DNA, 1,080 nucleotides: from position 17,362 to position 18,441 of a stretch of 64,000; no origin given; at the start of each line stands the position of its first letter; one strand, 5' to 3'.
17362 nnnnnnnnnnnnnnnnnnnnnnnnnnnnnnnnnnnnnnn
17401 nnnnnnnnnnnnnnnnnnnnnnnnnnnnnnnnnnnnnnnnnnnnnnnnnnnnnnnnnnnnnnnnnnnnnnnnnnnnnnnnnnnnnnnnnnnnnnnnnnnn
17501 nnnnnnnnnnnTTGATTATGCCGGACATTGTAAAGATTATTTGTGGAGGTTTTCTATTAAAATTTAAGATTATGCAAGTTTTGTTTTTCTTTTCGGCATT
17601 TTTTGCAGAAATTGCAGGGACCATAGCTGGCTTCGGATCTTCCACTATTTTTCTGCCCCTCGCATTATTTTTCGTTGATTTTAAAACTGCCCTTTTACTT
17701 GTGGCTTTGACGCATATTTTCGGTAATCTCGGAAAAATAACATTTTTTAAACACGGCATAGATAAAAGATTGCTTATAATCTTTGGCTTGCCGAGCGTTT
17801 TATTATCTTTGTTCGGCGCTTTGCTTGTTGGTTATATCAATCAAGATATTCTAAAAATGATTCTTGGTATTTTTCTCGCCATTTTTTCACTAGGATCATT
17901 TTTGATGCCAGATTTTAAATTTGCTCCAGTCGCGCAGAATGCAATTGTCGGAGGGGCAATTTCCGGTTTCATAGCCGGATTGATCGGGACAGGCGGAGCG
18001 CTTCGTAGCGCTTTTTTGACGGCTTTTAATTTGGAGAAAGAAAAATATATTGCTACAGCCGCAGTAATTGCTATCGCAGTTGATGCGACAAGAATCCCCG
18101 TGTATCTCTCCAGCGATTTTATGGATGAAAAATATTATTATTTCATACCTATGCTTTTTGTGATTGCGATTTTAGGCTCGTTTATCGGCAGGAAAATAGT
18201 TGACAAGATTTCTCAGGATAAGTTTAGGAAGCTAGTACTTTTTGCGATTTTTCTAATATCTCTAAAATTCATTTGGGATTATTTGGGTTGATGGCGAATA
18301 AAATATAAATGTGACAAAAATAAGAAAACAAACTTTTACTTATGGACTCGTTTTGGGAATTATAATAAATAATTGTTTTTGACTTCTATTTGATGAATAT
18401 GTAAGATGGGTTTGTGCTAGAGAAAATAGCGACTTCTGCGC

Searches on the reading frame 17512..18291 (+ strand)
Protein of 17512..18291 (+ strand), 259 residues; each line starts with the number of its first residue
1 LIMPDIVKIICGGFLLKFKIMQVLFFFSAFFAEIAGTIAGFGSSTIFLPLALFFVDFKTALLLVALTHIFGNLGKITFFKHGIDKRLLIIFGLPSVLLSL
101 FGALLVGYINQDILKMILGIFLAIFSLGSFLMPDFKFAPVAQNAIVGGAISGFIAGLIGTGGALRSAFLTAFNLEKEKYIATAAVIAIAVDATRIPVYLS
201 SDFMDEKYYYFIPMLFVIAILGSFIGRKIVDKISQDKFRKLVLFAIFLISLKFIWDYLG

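Call 35: search_protein_families(library=pfam, proteins=[window:17512-18291:+], max_evalue=0.00001)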
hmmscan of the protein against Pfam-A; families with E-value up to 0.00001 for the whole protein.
window:17512-18291:+ (259 aa): 1 family
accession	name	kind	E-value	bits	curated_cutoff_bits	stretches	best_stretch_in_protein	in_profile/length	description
PF01925.25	TauE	-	1.8e-33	116.6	32.6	1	26-252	2-236/237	Sulfite exporter TauE/SafE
